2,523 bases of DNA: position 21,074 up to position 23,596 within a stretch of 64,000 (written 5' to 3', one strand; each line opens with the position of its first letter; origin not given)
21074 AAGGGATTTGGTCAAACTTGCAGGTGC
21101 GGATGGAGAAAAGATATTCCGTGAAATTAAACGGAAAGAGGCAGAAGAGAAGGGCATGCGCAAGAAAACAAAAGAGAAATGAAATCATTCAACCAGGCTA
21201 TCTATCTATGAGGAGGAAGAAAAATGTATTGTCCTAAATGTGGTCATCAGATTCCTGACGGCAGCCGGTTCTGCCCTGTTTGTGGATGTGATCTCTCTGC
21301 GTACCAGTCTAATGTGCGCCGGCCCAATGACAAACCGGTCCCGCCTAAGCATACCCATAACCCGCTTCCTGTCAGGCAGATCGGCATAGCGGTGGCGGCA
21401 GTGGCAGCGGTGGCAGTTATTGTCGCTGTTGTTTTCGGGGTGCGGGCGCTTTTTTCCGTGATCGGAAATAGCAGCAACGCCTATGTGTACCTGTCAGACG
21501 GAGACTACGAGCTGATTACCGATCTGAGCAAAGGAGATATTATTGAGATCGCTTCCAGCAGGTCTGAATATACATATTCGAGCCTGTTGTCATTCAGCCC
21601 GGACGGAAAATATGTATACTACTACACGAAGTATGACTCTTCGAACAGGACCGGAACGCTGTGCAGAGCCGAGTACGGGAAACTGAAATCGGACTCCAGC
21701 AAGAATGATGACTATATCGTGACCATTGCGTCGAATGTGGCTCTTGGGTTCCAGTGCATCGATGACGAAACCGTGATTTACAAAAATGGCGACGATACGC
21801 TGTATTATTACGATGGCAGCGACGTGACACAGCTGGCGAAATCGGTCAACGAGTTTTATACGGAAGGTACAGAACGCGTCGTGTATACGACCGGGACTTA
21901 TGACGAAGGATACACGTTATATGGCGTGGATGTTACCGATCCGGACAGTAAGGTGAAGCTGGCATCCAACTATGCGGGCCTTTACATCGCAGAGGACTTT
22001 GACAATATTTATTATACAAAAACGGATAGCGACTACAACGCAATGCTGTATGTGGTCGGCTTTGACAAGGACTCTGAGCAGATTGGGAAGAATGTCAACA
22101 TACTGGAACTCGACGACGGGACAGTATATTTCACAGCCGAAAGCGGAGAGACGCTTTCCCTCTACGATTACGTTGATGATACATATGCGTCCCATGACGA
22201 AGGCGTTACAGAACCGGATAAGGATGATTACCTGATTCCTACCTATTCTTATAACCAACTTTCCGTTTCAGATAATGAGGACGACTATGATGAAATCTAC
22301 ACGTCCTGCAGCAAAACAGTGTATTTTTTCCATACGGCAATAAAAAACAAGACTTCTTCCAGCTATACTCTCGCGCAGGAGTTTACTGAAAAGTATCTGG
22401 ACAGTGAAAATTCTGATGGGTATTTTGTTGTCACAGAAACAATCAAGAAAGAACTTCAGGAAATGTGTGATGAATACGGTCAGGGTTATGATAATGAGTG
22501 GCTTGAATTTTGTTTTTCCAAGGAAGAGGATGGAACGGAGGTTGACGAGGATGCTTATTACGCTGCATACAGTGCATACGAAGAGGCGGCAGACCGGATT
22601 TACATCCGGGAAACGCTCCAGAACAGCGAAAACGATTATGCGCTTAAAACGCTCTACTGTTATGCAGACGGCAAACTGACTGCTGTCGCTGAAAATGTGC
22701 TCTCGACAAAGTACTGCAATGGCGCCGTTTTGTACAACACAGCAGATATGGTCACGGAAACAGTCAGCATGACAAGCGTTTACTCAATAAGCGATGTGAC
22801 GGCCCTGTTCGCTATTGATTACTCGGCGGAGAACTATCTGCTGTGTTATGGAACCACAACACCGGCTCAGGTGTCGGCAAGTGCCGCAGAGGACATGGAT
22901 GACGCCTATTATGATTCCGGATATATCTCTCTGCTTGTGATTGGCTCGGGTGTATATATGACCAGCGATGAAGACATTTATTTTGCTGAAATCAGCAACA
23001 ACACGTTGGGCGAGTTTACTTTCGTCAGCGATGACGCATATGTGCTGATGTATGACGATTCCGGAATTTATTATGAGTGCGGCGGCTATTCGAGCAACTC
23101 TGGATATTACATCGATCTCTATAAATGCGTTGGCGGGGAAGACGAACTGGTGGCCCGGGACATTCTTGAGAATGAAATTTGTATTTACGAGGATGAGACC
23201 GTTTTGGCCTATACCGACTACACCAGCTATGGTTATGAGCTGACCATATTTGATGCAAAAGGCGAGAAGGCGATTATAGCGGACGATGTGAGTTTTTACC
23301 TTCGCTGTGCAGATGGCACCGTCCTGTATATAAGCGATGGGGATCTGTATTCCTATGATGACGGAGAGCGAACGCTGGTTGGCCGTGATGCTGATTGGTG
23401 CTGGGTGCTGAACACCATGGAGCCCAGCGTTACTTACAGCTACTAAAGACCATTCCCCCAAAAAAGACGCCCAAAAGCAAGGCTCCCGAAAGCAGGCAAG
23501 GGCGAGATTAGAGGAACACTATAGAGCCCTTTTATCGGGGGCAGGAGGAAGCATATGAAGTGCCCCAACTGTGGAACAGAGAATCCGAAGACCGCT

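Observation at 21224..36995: Seven neighbouring ORFs carry 17 short zinc ribbons: candidate ribbon-anchored surface-module system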

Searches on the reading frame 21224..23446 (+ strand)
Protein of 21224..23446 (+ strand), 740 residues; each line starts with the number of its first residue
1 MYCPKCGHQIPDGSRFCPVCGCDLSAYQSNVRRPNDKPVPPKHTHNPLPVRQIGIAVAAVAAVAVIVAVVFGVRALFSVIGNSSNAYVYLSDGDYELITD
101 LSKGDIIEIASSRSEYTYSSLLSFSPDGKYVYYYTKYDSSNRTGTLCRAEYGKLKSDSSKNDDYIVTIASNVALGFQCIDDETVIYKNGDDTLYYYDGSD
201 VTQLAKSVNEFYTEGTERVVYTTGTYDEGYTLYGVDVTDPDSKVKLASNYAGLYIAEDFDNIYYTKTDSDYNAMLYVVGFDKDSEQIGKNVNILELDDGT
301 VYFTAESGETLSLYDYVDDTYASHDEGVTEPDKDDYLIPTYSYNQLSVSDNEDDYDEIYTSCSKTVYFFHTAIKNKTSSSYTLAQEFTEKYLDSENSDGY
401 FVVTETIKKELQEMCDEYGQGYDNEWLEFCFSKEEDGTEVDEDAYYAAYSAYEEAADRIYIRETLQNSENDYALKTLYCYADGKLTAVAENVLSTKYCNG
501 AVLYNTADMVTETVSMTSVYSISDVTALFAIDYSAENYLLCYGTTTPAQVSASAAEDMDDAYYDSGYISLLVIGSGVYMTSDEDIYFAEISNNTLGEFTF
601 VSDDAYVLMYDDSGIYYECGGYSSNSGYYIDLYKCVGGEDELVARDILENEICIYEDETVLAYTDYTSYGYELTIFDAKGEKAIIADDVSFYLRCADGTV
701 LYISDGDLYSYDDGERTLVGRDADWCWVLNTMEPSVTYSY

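Call 3: search_protein_families(library=pfam, proteins=[window:21224-23446:+], max_evalue=0.01)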
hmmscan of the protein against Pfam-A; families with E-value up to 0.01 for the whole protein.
window:21224-23446:+ (740 aa): 3 families
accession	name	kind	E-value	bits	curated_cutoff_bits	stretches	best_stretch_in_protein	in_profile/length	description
PF13240.11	Zn_Ribbon_1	-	6.5e-09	35.8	25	1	2-24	1-23/23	zinc-ribbon domain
PF12773.13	DZR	-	8.7e-05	23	27.3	1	3-25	1-23/45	Double zinc ribbon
PF13248.11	Zn_ribbon_3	-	0.0028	17.5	27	1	2-23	4-25/26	zinc-ribbon domain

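Call 10: find_encoding_contigs(protein=window:21224-23446:+, flank=10000, max_places=8)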
Protein window:21224-23446:+ (740 aa): 2 contigs read that carry it; 2 places shown.
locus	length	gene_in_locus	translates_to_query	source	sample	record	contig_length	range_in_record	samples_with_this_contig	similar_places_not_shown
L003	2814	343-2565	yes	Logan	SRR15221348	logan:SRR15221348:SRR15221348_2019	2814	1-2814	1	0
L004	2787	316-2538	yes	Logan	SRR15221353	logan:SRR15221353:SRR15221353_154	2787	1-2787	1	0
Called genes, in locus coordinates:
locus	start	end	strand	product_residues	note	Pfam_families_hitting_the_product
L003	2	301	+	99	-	?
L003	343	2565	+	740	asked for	PF13240:Zn_Ribbon_1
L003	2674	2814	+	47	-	?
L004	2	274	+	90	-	?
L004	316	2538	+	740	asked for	PF13240:Zn_Ribbon_1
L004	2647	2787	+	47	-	?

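Call 11: find_homologous_proteins(query=window:21224-23446:+)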
Query window:21224-23446:+ (740 aa): 184 proteins with E <= 0.001 among 8000 candidates; the best 120 are listed.
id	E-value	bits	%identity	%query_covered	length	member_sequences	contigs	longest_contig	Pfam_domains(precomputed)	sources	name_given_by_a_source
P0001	0.0e+0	1652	100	100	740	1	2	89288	PF13240.12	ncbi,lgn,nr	ncbi:MAG: zinc-ribbon domain-containing protein [Clostridiales bacterium]|nr:zinc-ribbon domain-cont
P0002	0.0e+0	1036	65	100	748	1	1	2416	PF13240.12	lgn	-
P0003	0.0e+0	1034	64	99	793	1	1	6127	PF13240.12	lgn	-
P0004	2.7e-268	911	58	99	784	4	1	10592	PF13240.12,PF13248.12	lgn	-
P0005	1.5e-218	746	49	100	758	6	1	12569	PF13240.12,PF12773.14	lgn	-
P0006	1.2e-214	733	49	100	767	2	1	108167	PF13240.12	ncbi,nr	ncbi:MAG: zinc ribbon domain-containing protein [Fusicatenibacter sp.]|nr:zinc ribbon domain-contain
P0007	2.4e-211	722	49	100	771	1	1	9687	PF13240.12,PF12773.14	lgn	-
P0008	5.2e-209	715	49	100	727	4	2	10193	PF13240.12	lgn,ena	-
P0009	4.1e-208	712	47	100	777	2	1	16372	PF13240.12,PF12773.14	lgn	-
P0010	1.6e-205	703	48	99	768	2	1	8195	PF13240.12,PF12773.14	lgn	-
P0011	7.0e-204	698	47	99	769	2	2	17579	PF13240.12,PF12773.14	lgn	-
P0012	1.5e-203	697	47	100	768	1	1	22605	PF13240.12,PF12773.14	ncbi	-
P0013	3.2e-201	689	47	100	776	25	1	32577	PF13240.12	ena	-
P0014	6.0e-201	688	46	100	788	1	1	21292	PF13240.12,PF12773.14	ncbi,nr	ncbi:MAG TPA: hypothetical protein DF613_04205 [Lachnospiraceae bacterium]|nr:hypothetical protein [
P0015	6.1e-201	688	46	100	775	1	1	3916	PF13240.12,PF12773.14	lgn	-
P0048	1.2e-181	624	43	100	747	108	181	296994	PF13240.12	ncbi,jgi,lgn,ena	-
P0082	8.0e-155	535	41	99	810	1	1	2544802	PF13240.12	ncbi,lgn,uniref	ncbi:zinc ribbon domain-containing protein [Solibaculum mannosilyticum]|uniref:zinc ribbon domain-co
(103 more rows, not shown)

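Call 12: find_encoding_contigs(protein=P0048, flank=10000, max_places=3)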
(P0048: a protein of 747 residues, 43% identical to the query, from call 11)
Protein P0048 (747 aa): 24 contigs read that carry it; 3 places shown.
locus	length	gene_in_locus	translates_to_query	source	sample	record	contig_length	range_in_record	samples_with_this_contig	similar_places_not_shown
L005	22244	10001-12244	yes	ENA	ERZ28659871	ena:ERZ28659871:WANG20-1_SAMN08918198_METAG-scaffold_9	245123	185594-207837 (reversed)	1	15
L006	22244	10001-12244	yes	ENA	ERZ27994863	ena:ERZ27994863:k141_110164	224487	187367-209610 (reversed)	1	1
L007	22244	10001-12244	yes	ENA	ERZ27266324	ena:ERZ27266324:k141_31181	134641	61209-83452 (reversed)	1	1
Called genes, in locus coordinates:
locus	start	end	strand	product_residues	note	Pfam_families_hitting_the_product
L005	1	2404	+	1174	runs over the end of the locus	PF00082:Peptidase_S8, PF00059:Lectin_C, PF05762:VWA_CoxE (weak), PF00092:VWA, PF13519:VWA_2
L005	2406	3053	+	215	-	PF13240:Zn_Ribbon_1, PF13248:Zn_ribbon_3 (weak)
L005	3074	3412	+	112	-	-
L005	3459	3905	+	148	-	PF13240:Zn_Ribbon_1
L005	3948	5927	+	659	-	-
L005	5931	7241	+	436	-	-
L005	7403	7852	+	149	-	-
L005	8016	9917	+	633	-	-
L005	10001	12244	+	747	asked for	PF13240:Zn_Ribbon_1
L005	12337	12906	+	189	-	-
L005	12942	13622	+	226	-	-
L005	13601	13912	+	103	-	-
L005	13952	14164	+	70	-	-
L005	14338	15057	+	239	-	-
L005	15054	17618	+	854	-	PF00059:Lectin_C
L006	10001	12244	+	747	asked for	PF13240:Zn_Ribbon_1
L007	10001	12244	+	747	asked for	PF13240:Zn_Ribbon_1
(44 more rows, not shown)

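Call 13: find_encoding_contigs(protein=P0082, flank=10000, max_places=2)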
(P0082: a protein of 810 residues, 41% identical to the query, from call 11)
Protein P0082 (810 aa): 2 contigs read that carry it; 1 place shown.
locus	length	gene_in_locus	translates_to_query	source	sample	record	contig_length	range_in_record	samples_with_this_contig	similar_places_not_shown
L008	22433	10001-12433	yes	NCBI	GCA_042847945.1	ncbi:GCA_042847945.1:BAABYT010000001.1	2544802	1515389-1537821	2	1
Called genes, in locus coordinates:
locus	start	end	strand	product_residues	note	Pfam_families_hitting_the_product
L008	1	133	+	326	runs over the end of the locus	PF19044:P-loop_TraG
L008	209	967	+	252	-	PF20379:DUF6674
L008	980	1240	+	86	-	-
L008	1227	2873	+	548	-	PF05257:CHAP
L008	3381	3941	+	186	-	-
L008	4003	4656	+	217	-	-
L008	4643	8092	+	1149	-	PF14903:WG_beta_rep (weak), PF00059:Lectin_C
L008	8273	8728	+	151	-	-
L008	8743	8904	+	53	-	-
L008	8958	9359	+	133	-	-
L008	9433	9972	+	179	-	PF13240:Zn_Ribbon_1 (faint)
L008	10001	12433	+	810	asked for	PF13240:Zn_Ribbon_1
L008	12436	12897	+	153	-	PF17032:Zn_ribbon_15 (faint), PF13248:Zn_ribbon_3 (weak), PF24460:DUF7575 (faint), PF10571:UPF0547 (weak), PF12773:DZR, PF13240:Zn_Ribbon_1, PF13248:Zn_ribbon_3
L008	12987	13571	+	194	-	-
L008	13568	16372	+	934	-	PF00082:Peptidase_S8, PF00092:VWA, PF00362:Integrin_beta (weak), PF13519:VWA_2 (weak), PF25106:VWA_4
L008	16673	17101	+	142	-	PF08281:Sigma70_r4_2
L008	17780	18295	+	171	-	PF02452:PemK_toxin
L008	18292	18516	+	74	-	-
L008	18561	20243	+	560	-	PF00239:Resolvase, PF07508:Recombinase, PF13408:Zn_ribbon_recom, PF14287:DUF4368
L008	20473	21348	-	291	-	PF00483:NTP_transferase, PF12804:NTP_transf_3 (faint)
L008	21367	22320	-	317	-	PF13248:Zn_ribbon_3 (faint), PF14446:Prok-RING_1, PF13240:Zn_Ribbon_1 (weak)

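Call 14: find_encoding_contigs(protein=P0006, flank=10000, max_places=2)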
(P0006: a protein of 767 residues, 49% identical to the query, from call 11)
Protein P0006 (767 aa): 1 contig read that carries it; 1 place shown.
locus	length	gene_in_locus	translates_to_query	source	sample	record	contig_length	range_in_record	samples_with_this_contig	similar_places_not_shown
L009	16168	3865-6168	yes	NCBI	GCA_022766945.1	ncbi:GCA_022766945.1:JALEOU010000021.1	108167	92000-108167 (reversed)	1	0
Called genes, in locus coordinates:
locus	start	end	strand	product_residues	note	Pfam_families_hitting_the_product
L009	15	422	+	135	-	PF07929:PRiA4_ORF3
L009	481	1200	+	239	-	PF04655:APH_6_hur, PF01636:APH (weak)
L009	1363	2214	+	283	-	PF02579:Nitro_FeMo-Co, PF00254:FKBP_C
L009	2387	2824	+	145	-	PF12802:MarR_2 (weak)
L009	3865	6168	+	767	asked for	PF13240:Zn_Ribbon_1 (weak)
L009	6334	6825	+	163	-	-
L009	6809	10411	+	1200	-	PF00082:Peptidase_S8, PF00092:VWA (weak), PF13519:VWA_2 (weak), PF25106:VWA_4, PF12773:DZR, PF13240:Zn_Ribbon_1 (weak), PF13248:Zn_ribbon_3 (weak), PF13308:YARHG, +1 more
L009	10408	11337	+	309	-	PF01520:Amidase_3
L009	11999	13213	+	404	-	PF00465:Fe-ADH, PF13685:Fe-ADH_2, PF25137:ADH_Fe_C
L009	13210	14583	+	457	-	PF00171:Aldedh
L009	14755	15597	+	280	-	PF00248:Aldo_ket_red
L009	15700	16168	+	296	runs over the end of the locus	PF00126:HTH_1, PF03466:LysR_substrate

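Call 27: find_related_loci(query=A1, collection=genome_contigs, flank=10000)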
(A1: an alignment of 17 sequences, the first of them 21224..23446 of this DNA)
Query A1 (740 aa) in genome_contigs; peptide patterns used: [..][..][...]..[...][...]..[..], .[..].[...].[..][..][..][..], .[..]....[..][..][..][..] (x = any residue, [..] = any of these).
240 stretches matched a pattern; 44 encode a relative of the query (tblastn E <= 1e-3); 41 distinct loci.
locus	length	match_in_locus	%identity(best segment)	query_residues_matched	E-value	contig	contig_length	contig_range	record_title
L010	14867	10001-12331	58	1-734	0e+0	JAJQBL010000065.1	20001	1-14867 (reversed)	MAG: Clostridiales bacterium isolate C.3_10 NODE_547_length_20001_cov_35.682292, whole genome shotgun sequence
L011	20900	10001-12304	46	1-739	0e+0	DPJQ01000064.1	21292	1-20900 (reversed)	MAG TPA_asm: Lachnospiraceae bacterium isolate UBA11957 contig_10787, whole genome shotgun sequence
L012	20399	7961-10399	43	1-735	0e+0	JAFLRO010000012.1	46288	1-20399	MAG: Acetatifactor sp. isolate HAN003 Seq12, whole genome shotgun sequence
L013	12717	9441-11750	46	1-740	0e+0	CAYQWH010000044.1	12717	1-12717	MAG TPA_asm: uncultured Oscillospiraceae bacterium isolate SRP222994_co1_364 genome assembly, contig: NODE_10448_length_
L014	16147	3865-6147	49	1-740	0e+0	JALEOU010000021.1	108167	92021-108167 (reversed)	MAG: Fusicatenibacter sp. isolate SUG199 k141_5470283, whole genome shotgun sequence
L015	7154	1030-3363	43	1-740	0e+0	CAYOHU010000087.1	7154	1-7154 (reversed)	MAG TPA_asm: uncultured Acetatifactor sp. isolate SRP350583_co2_516 genome assembly, contig: NODE_15888_length_7154_cov_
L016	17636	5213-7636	43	1-740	0e+0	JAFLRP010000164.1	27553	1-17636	MAG: Acutalibacter sp. isolate HAN004 Seq19, whole genome shotgun sequence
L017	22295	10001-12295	44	1-730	0e+0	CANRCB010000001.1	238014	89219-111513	MAG: uncultured Gemmiger sp. isolate Lapin-028__bin28 genome assembly, contig: Lapin-028__NODE_16_length_238014_cov_25.2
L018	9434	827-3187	42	1-740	2e-179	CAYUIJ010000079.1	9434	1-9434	MAG TPA_asm: uncultured Bacteroides sp. isolate SRP314395_co1_93 genome assembly, contig: NODE_6771_length_9434_cov_10.1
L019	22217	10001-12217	44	1-733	5e-178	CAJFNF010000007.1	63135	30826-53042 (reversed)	uncultured Faecalibacterium sp. isolate Chicken_9_mag_4 genome assembly, contig: MAGpy_11413_9_idba_bin_4_fascaffold_432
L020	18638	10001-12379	41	1-740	4e-175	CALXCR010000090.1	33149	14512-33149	MAG: uncultured Oscillospiraceae bacterium isolate E37__bin177 genome assembly, contig: E37__k127_2646780, whole genome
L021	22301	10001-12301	41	1-733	5e-173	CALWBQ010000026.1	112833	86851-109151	MAG: uncultured Lachnospiraceae bacterium isolate E0_RM__bin152 genome assembly, contig: E0_RM__k127_1146909, whole geno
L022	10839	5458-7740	40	1-733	8e-158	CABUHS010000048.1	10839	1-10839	MAG TPA_asm: uncultured Clostridiales bacterium isolate MGYG-HGUT-04030 genome assembly, contig: GUT_GENOME254230_48, wh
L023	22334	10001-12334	43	1-740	2e-158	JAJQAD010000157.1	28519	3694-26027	MAG: Clostridiales bacterium isolate BH.7_4 NODE_114_length_28519_cov_7.287205, whole genome shotgun sequence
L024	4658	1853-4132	43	1-740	2e-154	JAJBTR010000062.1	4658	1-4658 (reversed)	MAG: Lachnospiraceae bacterium isolate U_126896 U_126896=NODE_1541_length_4658_cov_7.642407, whole genome shotgun sequen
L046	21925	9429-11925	35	1-733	8e-51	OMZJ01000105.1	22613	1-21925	uncultured Lachnospiraceae bacterium isolate hRUG856 genome assembly, contig: NODE_2595_length_22613_cov_25.2045, whole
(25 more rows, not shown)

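Call 31: search_protein_families(library=ncbifam, proteins=[window:21224-23446:+], max_evalue=0.01)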
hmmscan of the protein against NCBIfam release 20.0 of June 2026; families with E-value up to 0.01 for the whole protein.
window:21224-23446:+ (740 aa): 0 families

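Call 32: search_protein_families(library=padloc, proteins=[window:21224-23446:+], max_evalue=0.01)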
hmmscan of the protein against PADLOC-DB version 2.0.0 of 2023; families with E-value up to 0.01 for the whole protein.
window:21224-23446:+ (740 aa): 0 families

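Call 53: predict_structure(alignment_id=A1)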
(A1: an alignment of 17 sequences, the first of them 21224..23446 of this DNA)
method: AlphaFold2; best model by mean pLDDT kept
length: 740 residues; sequences in the alignment: 17
mean_pLDDT: 82.9   pTM: 0.69
mean pLDDT of the five models: 82.9, 74.4, 74.4, 73.3, 71.1
residues with pLDDT >= 90: 364; 70-90: 260; 50-70: 55; < 50: 61
segments of 3 or more residues with pLDDT < 50: 28-83, 372-375
pLDDT, mean of each block of 10 residues (from residue 1): 74 66 58 26 25 26 37 28 66 80 68 69 87 85 88 64 80 87 90 91 92 88 85 91 91 81 90 92 92 86 94 96 90 90 88 90 69 53 81 88 92 80 83 89 94 94 96 96 93 94 94 93 95 95 94 97 92 95 93 97 92 91 89 94 93 91 83 92 92 87 92 87 88 83
secondary structure, 60 per line:
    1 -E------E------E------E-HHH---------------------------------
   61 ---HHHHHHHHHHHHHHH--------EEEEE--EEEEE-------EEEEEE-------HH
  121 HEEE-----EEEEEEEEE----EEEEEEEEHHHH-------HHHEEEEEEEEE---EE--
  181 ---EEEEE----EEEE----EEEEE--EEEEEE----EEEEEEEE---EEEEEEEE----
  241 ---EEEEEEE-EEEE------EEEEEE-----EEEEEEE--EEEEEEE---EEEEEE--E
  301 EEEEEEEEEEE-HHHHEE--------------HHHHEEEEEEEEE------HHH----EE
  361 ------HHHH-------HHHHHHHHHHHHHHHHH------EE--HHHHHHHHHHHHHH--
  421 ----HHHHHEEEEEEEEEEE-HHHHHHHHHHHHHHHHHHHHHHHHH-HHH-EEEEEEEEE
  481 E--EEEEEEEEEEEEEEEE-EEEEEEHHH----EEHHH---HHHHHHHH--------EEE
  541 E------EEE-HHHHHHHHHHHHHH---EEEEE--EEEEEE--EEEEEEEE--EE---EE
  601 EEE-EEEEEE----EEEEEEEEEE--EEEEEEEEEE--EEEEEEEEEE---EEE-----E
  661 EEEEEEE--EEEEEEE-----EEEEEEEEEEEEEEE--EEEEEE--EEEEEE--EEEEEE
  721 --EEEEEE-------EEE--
elements in order (helices of 4 or more, strands of 3 or more residues): H64-78 E87-91 E94-98 E106-111 E122-124 E130-138 E143-150 H151-154 E165-173 E184-188 E193-196 E201-205 E208-213 E218-225 E229-236 E244-250 E252-255 E262-267 E273-279 E282-288 E292-297 E300-311 H313-316 H333-336 E337-345 H367-370 H378-394 H405-418 H425-429 E430-440 H442-466 E472-481 E484-499 E501-506 H522-529 E538-541 E548-550 H552-565 E569-573 E576-581 E584-591 E599-603 E605-610 E615-624 E627-636 E639-648 E652-654 E660-667 E670-676 E682-696 E699-704 E707-712 E715-720 E723-728 E736-738

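Call 55: fold_search(model_id=the predicted structure, library=pdb)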
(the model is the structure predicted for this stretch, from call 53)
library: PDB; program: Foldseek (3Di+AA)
matches with E <= 10: 949; with E <= 0.001: 288
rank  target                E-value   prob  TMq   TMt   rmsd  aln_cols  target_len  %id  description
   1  3s2k_A                5.5e-12  1.00  0.17  0.19  37.3       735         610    9  Structural basis of Wnt signaling inhibition by Dickkopf binding to LRP5/6. (released 2011-11-02)
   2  9i3v_B                1.5e-11  1.00  0.17  0.05  37.8       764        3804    8  Cryo-EM structure of the human LRP2 ectodomain (released 2026-02-04)
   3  9qaw_B                1.8e-11  1.00  0.17  0.05  42.4       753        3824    9  CryoEM structure of the human LRP2 receptor ectodomain in complex with LRPAP1 (released 2026-03-11)
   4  8dvn_A                2.2e-11  1.00  0.16  0.19  40.3       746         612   10  Crystal structure of LRP6 E3E4 in complex with disulfide constrained peptide E3.10 (released 2023-03-29)
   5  9n74_LQ               7.8e-11  1.00  0.17  0.15  32.6       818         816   10  SSU processome maturation and disassembly, State H (released 2025-10-29)
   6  9qaw_A                1.4e-10  1.00  0.17  0.05  38.8       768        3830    9  CryoEM structure of the human LRP2 receptor ectodomain in complex with LRPAP1 (released 2026-03-11)
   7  9cwm_A                1.4e-10  1.00  0.16  0.05  40.1       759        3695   10  Cryo-EM structure of human Low-density lipoprotein receptor-related protein 2 (released 2025-08-06)
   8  9cwm_B                1.4e-10  1.00  0.16  0.05  40.5       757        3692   10  Cryo-EM structure of human Low-density lipoprotein receptor-related protein 2 (released 2025-08-06)
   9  8jx8_A                1.6e-10  1.00  0.17  0.10  40.7       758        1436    8  rat megalin head (released 2024-06-19)
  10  8jxi_A                1.7e-10  1.00  0.16  0.11  39.3       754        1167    9  rat megalin RAP complex wingB (released 2024-06-19)
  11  8jx8_B                3.2e-10  1.00  0.17  0.10  42.4       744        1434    8  rat megalin head (released 2024-06-19)
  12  8jxe_B                4.4e-10  1.00  0.17  0.10  38.8       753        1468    7  rat megalin RAP complex head (released 2024-06-19)
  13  6lqr_B2               8.1e-10  1.00  0.17  0.16  35.4       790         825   10  Cryo-EM structure of 90S small subunit preribosomes in transition states (State C) (released 2020-09-16)
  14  8jxc_A                8.6e-10  1.00  0.16  0.10  40.7       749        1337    9  rat megalin wingB (released 2024-06-19)
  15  8em7_A                8.6e-10  1.00  0.15  0.04  36.3       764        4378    7  Cryo-EM structure of LRP2 at pH 5.2 (released 2023-02-08)
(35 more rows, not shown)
